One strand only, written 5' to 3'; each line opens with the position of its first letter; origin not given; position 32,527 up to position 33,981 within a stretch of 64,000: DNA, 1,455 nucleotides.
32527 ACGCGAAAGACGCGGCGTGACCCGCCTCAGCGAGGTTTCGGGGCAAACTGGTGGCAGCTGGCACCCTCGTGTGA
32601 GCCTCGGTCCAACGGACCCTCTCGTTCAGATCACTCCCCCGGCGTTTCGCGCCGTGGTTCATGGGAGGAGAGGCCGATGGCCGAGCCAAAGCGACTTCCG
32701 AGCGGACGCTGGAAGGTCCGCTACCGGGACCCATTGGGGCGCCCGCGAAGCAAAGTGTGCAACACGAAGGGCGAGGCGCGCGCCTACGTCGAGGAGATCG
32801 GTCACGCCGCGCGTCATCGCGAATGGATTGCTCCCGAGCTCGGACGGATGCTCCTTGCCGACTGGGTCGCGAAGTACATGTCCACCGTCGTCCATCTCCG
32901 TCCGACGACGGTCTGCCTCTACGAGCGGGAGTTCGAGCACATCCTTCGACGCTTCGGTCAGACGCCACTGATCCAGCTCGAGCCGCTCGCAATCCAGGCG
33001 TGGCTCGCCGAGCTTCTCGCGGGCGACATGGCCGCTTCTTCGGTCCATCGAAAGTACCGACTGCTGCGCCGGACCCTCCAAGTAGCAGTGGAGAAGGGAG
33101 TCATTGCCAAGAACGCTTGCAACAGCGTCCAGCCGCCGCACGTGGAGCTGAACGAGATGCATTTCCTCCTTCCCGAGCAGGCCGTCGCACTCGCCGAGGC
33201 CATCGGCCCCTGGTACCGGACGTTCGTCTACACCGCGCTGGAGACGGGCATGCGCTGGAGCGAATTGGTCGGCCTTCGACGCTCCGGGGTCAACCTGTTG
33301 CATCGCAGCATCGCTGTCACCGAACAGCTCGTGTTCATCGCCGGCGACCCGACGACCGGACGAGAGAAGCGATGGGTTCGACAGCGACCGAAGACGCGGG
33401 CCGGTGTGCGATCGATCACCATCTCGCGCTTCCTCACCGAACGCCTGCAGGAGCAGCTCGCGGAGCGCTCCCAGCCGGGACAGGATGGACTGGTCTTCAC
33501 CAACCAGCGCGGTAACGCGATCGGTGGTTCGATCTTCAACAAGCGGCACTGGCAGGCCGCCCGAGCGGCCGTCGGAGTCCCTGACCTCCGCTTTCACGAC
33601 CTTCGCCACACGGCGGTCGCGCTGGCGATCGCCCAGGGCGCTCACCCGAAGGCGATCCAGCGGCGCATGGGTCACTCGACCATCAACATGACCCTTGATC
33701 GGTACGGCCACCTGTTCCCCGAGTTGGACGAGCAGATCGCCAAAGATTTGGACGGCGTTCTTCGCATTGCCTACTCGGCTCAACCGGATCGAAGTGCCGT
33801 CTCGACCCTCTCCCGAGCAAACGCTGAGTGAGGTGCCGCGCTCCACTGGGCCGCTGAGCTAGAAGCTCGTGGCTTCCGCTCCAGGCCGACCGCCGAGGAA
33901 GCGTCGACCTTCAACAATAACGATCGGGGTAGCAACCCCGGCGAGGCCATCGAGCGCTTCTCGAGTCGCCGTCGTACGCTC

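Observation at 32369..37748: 5.3-kb integrative islet in tRNA-Phe bounded by a perfect 46-bp direct repeat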

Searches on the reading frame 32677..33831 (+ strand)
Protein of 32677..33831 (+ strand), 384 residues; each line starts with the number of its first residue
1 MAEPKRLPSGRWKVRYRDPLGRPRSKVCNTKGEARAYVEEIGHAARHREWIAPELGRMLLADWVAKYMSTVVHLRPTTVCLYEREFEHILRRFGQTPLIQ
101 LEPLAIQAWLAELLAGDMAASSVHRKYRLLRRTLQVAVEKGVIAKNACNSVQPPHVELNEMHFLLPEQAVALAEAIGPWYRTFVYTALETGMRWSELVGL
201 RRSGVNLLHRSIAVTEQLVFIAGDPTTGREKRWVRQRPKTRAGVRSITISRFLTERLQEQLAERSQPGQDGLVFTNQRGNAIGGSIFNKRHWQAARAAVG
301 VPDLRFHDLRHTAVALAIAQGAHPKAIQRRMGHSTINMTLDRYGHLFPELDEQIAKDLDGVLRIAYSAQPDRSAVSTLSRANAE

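Call 7: search_protein_families(library=pfam, proteins=[window:32677-33831:+], max_evalue=0.01)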
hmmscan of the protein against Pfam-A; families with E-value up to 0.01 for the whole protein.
window:32677-33831:+ (384 aa): 3 families
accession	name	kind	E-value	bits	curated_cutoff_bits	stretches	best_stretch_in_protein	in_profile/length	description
PF00589.27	Phage_integrase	-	1.3e-21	77.6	27.1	1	164-347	3-169/172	Phage integrase family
PF14659.12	Phage_int_SAM_3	-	4.5e-06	27.2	22.6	1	62-113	4-57/58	Phage integrase, N-terminal SAM-like domain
PF02899.23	Phage_int_SAM_1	-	6.2e-05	23.6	22.3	1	72-140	12-82/83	Phage integrase, N-terminal SAM-like domain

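Call 9: find_encoding_contigs(protein=window:32677-33831:+, flank=10000, max_places=10)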
Protein window:32677-33831:+ (384 aa): 7 contigs read that carry it; 7 places shown.
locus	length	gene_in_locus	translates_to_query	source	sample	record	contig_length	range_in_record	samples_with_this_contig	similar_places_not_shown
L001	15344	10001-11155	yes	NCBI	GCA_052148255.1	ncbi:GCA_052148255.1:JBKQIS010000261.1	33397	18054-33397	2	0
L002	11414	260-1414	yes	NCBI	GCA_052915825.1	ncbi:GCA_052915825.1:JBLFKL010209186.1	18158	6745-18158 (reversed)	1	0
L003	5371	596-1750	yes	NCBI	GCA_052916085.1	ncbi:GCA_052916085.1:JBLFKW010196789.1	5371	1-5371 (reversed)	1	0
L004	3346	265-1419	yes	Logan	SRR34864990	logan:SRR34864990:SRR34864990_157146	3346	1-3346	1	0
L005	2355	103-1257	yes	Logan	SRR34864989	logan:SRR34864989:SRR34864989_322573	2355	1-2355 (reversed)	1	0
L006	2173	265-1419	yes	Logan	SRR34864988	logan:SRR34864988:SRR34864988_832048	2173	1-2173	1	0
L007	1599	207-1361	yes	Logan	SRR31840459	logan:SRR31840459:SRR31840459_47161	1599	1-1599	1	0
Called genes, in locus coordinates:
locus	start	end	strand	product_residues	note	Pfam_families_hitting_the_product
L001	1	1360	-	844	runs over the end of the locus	PF00989:PAS (faint), PF13185:GAF_2 (weak), PF00990:GGDEF, PF00563:EAL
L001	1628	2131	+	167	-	-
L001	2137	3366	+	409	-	PF00282:Pyridoxal_deC, PF00266:Aminotran_5, PF01041:DegT_DnrJ_EryC1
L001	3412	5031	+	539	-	PF00501:AMP-binding, PF13193:AMP-binding_C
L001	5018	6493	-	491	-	PF07690:MFS_1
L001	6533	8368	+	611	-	-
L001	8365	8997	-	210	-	PF13302:Acetyltransf_3, PF00583:Acetyltransf_1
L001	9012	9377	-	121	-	-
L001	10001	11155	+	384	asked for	PF14659:Phage_int_SAM_3 (weak), PF00589:Phage_integrase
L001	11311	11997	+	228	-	-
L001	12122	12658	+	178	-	-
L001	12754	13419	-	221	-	PF13191:AAA_16 (weak), PF13238:AAA_18 (faint), PF13671:AAA_33 (weak)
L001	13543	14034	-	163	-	-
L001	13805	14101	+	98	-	-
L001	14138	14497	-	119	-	PF18480:DUF5615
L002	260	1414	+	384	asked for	PF14659:Phage_int_SAM_3 (weak), PF00589:Phage_integrase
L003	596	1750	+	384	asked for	PF14659:Phage_int_SAM_3 (weak), PF00589:Phage_integrase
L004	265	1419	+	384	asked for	PF14659:Phage_int_SAM_3 (weak), PF00589:Phage_integrase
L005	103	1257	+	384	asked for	PF14659:Phage_int_SAM_3 (weak), PF00589:Phage_integrase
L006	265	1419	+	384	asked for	PF14659:Phage_int_SAM_3 (weak), PF00589:Phage_integrase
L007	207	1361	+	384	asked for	PF14659:Phage_int_SAM_3 (weak), PF00589:Phage_integrase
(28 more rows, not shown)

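Call 18: search_protein_families(library=padloc, proteins=[window:32677-33831:+], max_evalue=0.1)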
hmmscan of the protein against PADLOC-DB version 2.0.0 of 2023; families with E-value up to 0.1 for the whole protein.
window:32677-33831:+ (384 aa): 0 families

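Call 19: search_protein_families(library=phrogs, proteins=[window:32677-33831:+], max_evalue=0.1)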
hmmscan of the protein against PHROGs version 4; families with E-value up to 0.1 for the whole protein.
window:32677-33831:+ (384 aa): 8 families
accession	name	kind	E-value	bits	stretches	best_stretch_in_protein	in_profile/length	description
phrog_1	-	integration and excision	1.5e-69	236.8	1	8-362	120-451/611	integrase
phrog_216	-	integration and excision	2.4e-28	100.1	1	122-360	14-238/301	integrase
phrog_7685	-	integration and excision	2.8e-11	44.5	1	269-361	149-238/240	integrase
phrog_35951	-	unknown function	3.4e-06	28.4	1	290-359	7-75/97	-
phrog_25190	-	integration and excision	0.00025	22.3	1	292-349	35-92/109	integrase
phrog_7244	-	integration and excision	0.00087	19.6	1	54-205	67-223/263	integrase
phrog_23783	-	integration and excision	0.0087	17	1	62-158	68-159/162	integrase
phrog_7269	-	integration and excision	0.089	13.7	0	293-355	18-79/89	integrase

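Call 20: search_protein_families(library=ncbifam, proteins=[window:32677-33831:+], max_evalue=0.1)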
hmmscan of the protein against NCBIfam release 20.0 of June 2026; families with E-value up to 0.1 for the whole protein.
window:32677-33831:+ (384 aa): 6 families
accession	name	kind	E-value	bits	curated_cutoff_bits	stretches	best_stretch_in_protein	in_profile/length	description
TIGR02224.1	recomb_XerC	equivalog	6e-20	71.8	335.15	1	66-346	5-277/295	tyrosine recombinase XerC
NF040815.2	recomb_XerA_Arch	equivalog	4.8e-16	59.1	220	2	237-343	149-251/263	site-specific tyrosine recombinase/integron integrase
TIGR02225.1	recomb_XerD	equivalog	5.8e-15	55.4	329.6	1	67-339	6-268/290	site-specific tyrosine recombinase XerD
NF001399.0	PRK00283.1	subfamily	2.5e-14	53.2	279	1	74-339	22-277/300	tyrosine recombinase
NF003462.0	PRK05084.1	equivalog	0.0016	17.2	267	0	188-215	205-232/360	tyrosine recombinase XerS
TIGR02249.1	integrase_gron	subfamily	0.0042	16.5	265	1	290-358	244-312/315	integron integrase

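Call 22: find_homologous_proteins(query=window:32677-33831:+, max_evalue=1e-20)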
Query window:32677-33831:+ (384 aa): 1905 proteins with E <= 1e-20 among 8000 candidates; the best 120 are listed.
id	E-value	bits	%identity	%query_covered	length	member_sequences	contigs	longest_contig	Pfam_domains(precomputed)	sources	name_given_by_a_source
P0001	3.6e-233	791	92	100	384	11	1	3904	PF14659.13,PF00589.28,PF02899.24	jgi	jgi:integrase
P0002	6.4e-210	715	87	98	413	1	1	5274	PF14659.13,PF00589.28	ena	-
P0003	1.8e-179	615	72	100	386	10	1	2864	PF14659.13,PF26003.1,PF00589.28,PF02899.24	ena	-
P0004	1.3e-176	605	73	95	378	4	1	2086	PF14659.13,PF26003.1,PF00589.28,PF02899.24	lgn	-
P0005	1.1e-175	602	71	98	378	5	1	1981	PF14659.13,PF26003.1,PF00589.28,PF02899.24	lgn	-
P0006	5.0e-173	594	69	100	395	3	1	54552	PF26003.1,PF00589.28,PF02899.24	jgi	jgi:integrase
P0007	7.0e-173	593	67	99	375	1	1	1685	PF14659.13,PF26003.1,PF00589.28,PF02899.24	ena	-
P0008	2.8e-172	591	69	100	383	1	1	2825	PF00589.28,PF02899.24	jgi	jgi:integrase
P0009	5.2e-172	590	71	96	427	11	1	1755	PF26003.1,PF00589.28,PF02899.24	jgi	-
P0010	1.6e-170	585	68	99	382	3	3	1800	PF00589.28,PF02899.24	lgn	-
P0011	3.8e-169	581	67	99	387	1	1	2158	PF00589.28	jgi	jgi:integrase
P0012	2.2e-168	578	69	96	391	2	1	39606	PF00589.28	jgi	jgi:integrase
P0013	5.3e-167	574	68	98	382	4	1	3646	PF26003.1,PF00589.28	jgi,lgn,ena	-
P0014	1.8e-166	572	67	98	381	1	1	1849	PF00589.28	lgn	-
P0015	1.2e-164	566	68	97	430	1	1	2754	PF26003.1,PF00589.28,PF02899.24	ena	-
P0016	4.0e-144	498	71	80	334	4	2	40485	PF14659.13,PF26003.1,PF00589.28,PF02899.24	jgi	jgi:integrase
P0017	2.6e-119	417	69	70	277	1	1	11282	PF14659.13,PF26003.1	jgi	jgi:integrase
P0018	1.2e-118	415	75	65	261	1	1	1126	PF00589.28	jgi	jgi:integrase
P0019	7.4e-116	405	53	97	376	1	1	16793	PF22022.3,PF26003.1,PF00589.28,PF02899.24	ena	-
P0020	5.0e-113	396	51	99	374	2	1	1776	PF22022.3,PF26003.1,PF00589.28,PF02899.24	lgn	-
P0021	7.0e-113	396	53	95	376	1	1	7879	PF14659.13,PF22022.3,PF26003.1,PF00589.28,PF02899.24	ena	-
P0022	1.3e-109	385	49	99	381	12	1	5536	PF26003.1,PF00589.28,PF02899.24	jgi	jgi:integrase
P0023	1.4e-109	385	52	95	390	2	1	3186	PF22022.3,PF26003.1,PF00589.28,PF02899.24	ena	-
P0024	2.6e-109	384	50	99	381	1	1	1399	PF26003.1,PF00589.28,PF02899.24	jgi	jgi:integrase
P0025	3.1e-109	384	52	98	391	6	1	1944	PF14659.13,PF22022.3,PF26003.1,PF00589.28,PF02899.24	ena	-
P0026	3.9e-109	383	51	98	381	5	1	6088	PF14659.13,PF26003.1,PF00589.28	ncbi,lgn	-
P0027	4.3e-109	383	51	99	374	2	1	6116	PF14659.13,PF22022.3,PF26003.1,PF00589.28,PF02899.24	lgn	-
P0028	4.5e-109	383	52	95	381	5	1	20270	PF26003.1,PF00589.28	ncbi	-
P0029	4.8e-109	383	53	93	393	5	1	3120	PF14659.13,PF26003.1,PF00589.28,PF02899.24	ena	-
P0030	6.1e-109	383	49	99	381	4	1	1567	PF26003.1,PF00589.28,PF02899.24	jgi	jgi:integrase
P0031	4.5e-108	380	50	98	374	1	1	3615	PF14659.13,PF22022.3,PF26003.1,PF00589.28,PF02899.24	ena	-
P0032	6.2e-108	379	50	95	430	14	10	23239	PF14659.13,PF26003.1,PF00589.28,PF02899.24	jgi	jgi:integrase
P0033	4.3e-107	377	51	96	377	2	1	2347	PF14659.13,PF22022.3,PF26003.1,PF00589.28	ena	-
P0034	1.0e-106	375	49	96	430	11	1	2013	PF14659.13,PF26003.1,PF00589.28,PF02899.24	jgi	jgi:integrase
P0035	1.3e-106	375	52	95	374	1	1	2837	PF14659.13,PF26003.1,PF00589.28,PF02899.24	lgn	-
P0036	1.8e-106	375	49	93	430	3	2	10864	PF14659.13,PF26003.1,PF00589.28,PF02899.24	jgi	jgi:integrase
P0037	5.1e-106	373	48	96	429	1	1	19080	PF14659.13,PF26003.1,PF00589.28,PF02899.24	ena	-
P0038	1.8e-105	371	47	96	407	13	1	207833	PF14659.13,PF26003.1,PF00589.28,PF02899.24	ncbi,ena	-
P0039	2.0e-105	371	72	60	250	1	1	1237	PF00589.28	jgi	jgi:integrase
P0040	2.8e-105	371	49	97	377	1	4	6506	PF14659.13,PF22022.3,PF26003.1,PF00589.28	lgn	-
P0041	3.3e-105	370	48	97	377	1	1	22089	PF14659.13,PF22022.3,PF26003.1,PF00589.28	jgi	-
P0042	3.3e-105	370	67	66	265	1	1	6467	PF00589.28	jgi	jgi:integrase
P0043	4.1e-105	370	50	95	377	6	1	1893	PF14659.13,PF26003.1,PF00589.28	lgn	-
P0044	5.4e-105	370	51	95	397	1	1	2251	PF14659.13,PF22022.3,PF26003.1,PF00589.28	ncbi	ncbi:MAG: tyrosine-type recombinase/integrase [Acidimicrobiales bacterium]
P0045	5.6e-105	370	49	95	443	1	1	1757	PF14659.13,PF26003.1,PF00589.28,PF02899.24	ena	-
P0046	1.8e-104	368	50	91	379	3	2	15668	PF26003.1,PF00589.28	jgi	jgi:integrase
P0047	1.0e-103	365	67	63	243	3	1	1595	PF00589.28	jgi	jgi:integrase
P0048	3.6e-103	364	51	96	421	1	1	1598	PF14659.13,PF26003.1,PF00589.28,PF02899.24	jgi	jgi:integrase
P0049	9.3e-103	362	49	95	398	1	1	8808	PF14659.13,PF26003.1,PF00589.28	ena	-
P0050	1.1e-102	362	48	95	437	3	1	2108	PF14659.13,PF26003.1,PF00589.28,PF02899.24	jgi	jgi:integrase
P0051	3.9e-102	360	49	95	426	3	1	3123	PF14659.13,PF22022.3,PF26003.1,PF00589.28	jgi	-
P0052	7.7e-102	359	46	100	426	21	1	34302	PF14659.13,PF26003.1,PF00589.28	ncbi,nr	ncbi:MAG: hypothetical protein QOG43_2145 [Actinomycetota bacterium]|nr:hypothetical protein [Actino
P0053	9.6e-102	359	48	95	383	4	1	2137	PF14659.13,PF26003.1,PF00589.28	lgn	-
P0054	1.4e-101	358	50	93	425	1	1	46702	PF14659.13,PF22022.3,PF26003.1,PF00589.28,PF02899.24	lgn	-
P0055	2.0e-101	358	49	92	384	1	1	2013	PF14659.13,PF22022.3,PF26003.1,PF00589.28,PF02899.24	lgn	-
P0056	6.2e-101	356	48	93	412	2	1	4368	PF14659.13,PF22022.3,PF00589.28,PF02899.24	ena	-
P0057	7.1e-101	356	48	97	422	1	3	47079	PF14659.13,PF22022.3,PF26003.1,PF00589.28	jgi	jgi:integrase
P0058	8.5e-101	356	48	95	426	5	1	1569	PF14659.13,PF22022.3,PF26003.1,PF00589.28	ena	-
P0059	1.3e-99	352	49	99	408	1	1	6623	PF14659.13,PF00589.28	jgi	jgi:integrase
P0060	2.0e-99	351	47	95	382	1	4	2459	PF14659.13,PF22022.3,PF26003.1,PF00589.28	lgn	-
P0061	6.8e-99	350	48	92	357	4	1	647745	PF14659.13,PF00589.28,PF02899.24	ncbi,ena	-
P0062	2.7e-97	344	48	95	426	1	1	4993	PF14659.13,PF26003.1,PF00589.28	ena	-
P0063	4.4e-97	344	47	94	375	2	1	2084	PF26003.1,PF00589.28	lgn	-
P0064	6.0e-97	343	46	98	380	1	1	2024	PF14659.13,PF22022.3,PF26003.1,PF00589.28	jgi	jgi:integrase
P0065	6.1e-97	343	45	96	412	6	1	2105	PF14659.13,PF22022.3,PF00589.28,PF02899.24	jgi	jgi:integrase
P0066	6.7e-97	343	48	99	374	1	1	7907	PF14659.13,PF26003.1,PF00589.28,PF02899.24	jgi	jgi:integrase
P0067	1.5e-96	342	51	90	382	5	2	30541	PF22022.3,PF26003.1,PF00589.28,PF02899.24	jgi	-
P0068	2.0e-96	341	46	97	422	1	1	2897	PF26003.1,PF00589.28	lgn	-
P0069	5.6e-96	340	46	96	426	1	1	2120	PF26003.1,PF00589.28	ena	-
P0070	1.2e-95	339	51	91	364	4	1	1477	PF22022.3,PF26003.1,PF00589.28,PF02899.24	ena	-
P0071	1.9e-95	338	47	95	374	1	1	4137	PF14659.13,PF26003.1,PF00589.28,PF02899.24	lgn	-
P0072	1.9e-95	338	50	96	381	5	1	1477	PF22022.3,PF26003.1,PF00589.28,PF02899.24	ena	-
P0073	2.4e-95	338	49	96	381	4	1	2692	PF22022.3,PF26003.1,PF00589.28,PF02899.24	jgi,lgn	jgi:integrase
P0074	4.0e-95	337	49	96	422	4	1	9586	PF14659.13,PF22022.3,PF26003.1,PF00589.28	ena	-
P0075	1.5e-94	335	51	93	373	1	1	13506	PF14659.13,PF22022.3,PF26003.1,PF00589.28,PF02899.24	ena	-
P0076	1.8e-94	335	45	96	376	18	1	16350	PF14659.13,PF26003.1,PF00589.28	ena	-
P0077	2.5e-94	335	50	90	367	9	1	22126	PF14659.13,PF22022.3,PF26003.1,PF00589.28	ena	-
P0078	4.6e-94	334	45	97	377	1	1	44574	PF14659.13,PF26003.1,PF00589.28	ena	-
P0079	8.0e-94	333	49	97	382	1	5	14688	PF14659.13,PF22022.3,PF26003.1,PF00589.28,PF02899.24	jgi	jgi:integrase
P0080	1.4e-93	332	49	96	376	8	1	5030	PF22022.3,PF26003.1,PF00589.28,PF02899.24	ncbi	-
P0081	1.6e-93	332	50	90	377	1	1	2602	PF14659.13,PF26003.1,PF00589.28,PF02899.24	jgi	jgi:integrase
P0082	3.3e-93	331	48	96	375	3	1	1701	PF14659.13,PF22022.3,PF00589.28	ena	-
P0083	3.6e-93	331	50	91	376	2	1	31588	PF14659.13,PF22022.3,PF26003.1,PF00589.28,PF02899.24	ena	-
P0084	4.0e-93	331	46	97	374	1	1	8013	PF14659.13,PF26003.1,PF00589.28,PF02899.24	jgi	jgi:integrase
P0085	6.7e-93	330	44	97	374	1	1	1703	PF14659.13,PF22022.3,PF26003.1,PF00589.28,PF02899.24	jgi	jgi:integrase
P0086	7.6e-93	330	50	92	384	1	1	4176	PF14659.13,PF22022.3,PF00589.28,PF02899.24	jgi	jgi:integrase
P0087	8.0e-93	330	49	93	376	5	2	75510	PF14659.13,PF26003.1,PF00589.28,PF02899.24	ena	-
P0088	1.0e-92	329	49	94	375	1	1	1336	PF14659.13,PF22022.3,PF26003.1,PF00589.28,PF02899.24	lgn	-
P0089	1.1e-92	329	49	90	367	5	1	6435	PF14659.13,PF22022.3,PF26003.1,PF00589.28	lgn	-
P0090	1.1e-92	329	48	96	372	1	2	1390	PF14659.13,PF26003.1,PF00589.28,PF02899.24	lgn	-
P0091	1.2e-92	329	46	95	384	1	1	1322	PF14659.13,PF26003.1,PF00589.28,PF02899.24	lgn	-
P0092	1.2e-92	329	49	91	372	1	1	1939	PF26003.1,PF00589.28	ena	-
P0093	2.1e-92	328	49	94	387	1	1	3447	PF14659.13,PF22022.3,PF26003.1,PF00589.28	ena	-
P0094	2.2e-92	328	50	90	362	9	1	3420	PF22022.3,PF26003.1,PF00589.28,PF02899.24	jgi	jgi:integrase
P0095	3.2e-92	328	48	95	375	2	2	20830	PF22022.3,PF26003.1,PF00589.28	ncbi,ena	-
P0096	3.3e-92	328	49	95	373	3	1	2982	PF22022.3,PF26003.1,PF00589.28,PF02899.24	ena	-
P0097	4.0e-92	327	49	95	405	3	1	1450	PF22022.3,PF26003.1,PF00589.28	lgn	-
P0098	4.6e-92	327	49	93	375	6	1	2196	PF14659.13,PF22022.3,PF26003.1,PF00589.28,PF02899.24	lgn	-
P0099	5.1e-92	327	49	92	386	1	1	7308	PF26003.1,PF00589.28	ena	-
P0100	6.3e-92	327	50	91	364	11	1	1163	PF14659.13,PF22022.3,PF26003.1,PF00589.28,PF02899.24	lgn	-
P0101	6.5e-92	327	49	93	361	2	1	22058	PF14659.13,PF22022.3,PF26003.1,PF00589.28,PF02899.24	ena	-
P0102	7.5e-92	326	48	93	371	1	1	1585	PF14659.13,PF00589.28,PF02899.24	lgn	-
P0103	8.5e-92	326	50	90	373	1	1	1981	PF14659.13,PF26003.1,PF00589.28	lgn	-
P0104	1.3e-91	326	50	91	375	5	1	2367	PF14659.13,PF22022.3,PF26003.1,PF00589.28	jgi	jgi:integrase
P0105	1.7e-91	325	50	91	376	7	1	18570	PF14659.13,PF22022.3,PF26003.1,PF00589.28,PF02899.24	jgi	jgi:integrase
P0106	2.4e-91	325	44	96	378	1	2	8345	PF14659.13,PF26003.1,PF00589.28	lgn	-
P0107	4.6e-91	324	48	94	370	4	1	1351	PF26003.1,PF00589.28,PF02899.24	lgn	-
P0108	5.2e-91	324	48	95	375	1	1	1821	PF14659.13,PF22022.3,PF26003.1,PF00589.28,PF02899.24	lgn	-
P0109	5.5e-91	324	49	90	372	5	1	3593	PF26003.1,PF00589.28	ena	-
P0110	6.2e-91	323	50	91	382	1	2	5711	PF26003.1,PF00589.28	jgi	jgi:integrase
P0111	6.3e-91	323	50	91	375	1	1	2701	PF14659.13,PF22022.3,PF26003.1,PF00589.28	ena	-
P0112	6.6e-91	323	46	98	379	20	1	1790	PF14659.13,PF22022.3,PF00589.28,PF02899.24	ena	-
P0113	8.6e-91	323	49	94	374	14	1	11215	PF14659.13,PF22022.3,PF26003.1,PF00589.28,PF02899.24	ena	-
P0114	8.7e-91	323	49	91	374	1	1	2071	PF14659.13,PF00589.28,PF02899.24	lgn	-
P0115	1.2e-90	323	50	90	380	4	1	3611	PF14659.13,PF22022.3,PF26003.1,PF00589.28,PF02899.24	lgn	-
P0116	1.2e-90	322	49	94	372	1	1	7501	PF14659.13,PF22022.3,PF00589.28,PF02899.24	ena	-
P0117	1.3e-90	322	49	90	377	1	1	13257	PF14659.13,PF22022.3,PF26003.1,PF00589.28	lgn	-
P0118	1.4e-90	322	49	90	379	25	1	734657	PF14659.13,PF22022.3,PF26003.1,PF00589.28,PF02899.24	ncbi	-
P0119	1.4e-90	322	49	93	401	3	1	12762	PF22022.3,PF26003.1,PF00589.28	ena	-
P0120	1.6e-90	322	46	95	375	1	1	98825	PF14659.13,PF22022.3,PF26003.1,PF00589.28,PF02899.24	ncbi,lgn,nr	ncbi:MAG TPA: tyrosine-type recombinase/integrase [Acidimicrobiales bacterium]|nr:tyrosine-type reco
